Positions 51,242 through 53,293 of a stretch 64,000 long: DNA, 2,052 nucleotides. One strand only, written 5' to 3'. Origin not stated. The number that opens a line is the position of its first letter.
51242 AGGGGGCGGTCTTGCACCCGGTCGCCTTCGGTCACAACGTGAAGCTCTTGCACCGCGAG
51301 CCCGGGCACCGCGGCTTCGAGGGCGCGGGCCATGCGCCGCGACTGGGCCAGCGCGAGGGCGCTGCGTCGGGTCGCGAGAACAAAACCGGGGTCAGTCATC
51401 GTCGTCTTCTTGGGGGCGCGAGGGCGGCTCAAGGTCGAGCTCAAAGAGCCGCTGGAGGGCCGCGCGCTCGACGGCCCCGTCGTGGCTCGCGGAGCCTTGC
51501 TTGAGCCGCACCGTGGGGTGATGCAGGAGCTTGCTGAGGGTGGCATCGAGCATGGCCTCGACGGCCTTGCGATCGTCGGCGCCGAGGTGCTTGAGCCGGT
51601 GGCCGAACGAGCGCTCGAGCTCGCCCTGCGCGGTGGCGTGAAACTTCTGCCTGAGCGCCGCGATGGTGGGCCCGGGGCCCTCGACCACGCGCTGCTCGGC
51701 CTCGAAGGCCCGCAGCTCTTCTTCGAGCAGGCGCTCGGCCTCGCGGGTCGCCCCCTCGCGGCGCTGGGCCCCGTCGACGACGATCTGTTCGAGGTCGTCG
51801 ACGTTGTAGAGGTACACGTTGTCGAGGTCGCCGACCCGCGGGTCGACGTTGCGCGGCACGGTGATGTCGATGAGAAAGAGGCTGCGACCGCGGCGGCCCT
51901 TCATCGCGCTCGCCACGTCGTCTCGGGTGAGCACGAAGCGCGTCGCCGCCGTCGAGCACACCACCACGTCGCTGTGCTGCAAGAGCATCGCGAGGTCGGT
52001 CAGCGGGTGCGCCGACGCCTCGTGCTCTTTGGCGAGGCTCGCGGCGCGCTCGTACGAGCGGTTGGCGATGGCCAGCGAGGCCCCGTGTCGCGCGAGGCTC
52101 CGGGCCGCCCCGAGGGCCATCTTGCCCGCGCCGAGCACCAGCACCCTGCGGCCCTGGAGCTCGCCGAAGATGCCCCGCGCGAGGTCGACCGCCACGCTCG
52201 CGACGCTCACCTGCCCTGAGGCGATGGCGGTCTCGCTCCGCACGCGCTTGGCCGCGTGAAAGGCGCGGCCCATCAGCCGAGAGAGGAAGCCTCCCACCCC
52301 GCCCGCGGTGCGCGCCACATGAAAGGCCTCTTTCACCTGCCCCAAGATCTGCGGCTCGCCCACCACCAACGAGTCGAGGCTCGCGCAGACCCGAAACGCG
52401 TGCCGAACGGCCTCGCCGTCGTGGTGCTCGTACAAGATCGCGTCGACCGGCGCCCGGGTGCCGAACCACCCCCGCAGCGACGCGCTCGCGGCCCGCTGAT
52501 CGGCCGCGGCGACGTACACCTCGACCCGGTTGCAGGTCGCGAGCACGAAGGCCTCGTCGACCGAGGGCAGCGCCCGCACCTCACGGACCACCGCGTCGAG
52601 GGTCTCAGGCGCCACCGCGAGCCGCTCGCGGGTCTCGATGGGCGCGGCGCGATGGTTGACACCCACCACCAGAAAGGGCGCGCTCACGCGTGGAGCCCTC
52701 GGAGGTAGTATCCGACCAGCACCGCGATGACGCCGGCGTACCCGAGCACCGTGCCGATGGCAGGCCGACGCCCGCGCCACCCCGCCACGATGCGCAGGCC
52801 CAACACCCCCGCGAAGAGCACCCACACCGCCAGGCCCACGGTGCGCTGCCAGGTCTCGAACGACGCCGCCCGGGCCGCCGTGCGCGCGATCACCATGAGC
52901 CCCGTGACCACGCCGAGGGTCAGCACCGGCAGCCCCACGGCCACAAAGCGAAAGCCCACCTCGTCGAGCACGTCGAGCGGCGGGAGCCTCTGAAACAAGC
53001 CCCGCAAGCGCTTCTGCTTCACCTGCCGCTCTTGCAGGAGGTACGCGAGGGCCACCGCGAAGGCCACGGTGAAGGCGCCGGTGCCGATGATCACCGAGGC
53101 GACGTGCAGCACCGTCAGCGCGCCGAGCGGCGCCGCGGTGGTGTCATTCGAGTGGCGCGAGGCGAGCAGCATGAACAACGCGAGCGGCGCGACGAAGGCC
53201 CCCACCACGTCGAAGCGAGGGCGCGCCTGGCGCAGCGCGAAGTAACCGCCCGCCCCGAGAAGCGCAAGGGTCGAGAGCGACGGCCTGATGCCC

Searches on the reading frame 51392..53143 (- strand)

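Call 84: search_protein_families(library=pfam, proteins=[window:51392-53143:-], max_evalue=0.001)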
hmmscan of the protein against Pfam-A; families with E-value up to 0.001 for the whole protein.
window:51392-53143:- (583 aa): 7 families
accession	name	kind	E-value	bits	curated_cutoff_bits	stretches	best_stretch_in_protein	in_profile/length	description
PF05201.20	GlutR_N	-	3.1e-47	160.6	27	1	160-305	1-151/151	Glutamyl-tRNAGlu reductase, N-terminal domain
PF01488.26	Shikimate_DH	-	8.5e-41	139.7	24.3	1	320-454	1-138/138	Shikimate / quinate 5-dehydrogenase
PF00745.25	GlutR_dimer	-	6.1e-17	62.2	22.9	1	468-569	1-99/99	Glutamyl-tRNAGlu reductase, dimerisation domain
PF03807.23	F420_oxidored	-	1.1e-06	29.6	21.6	1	334-402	2-71/94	NADP oxidoreductase coenzyme F420-dependent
PF02826.25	2-Hacid_dh_C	-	3.7e-06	26.9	25.1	1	327-401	32-102/178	D-isomer specific 2-hydroxyacid dehydrogenase, NAD binding domain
PF13241.12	NAD_binding_7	-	0.00013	23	22.1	1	325-399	1-70/104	Putative NAD(P)-binding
PF03446.21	NAD_binding_2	-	0.00034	21.1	21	1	335-400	3-65/161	NAD binding domain of 6-phosphogluconate dehydrogenase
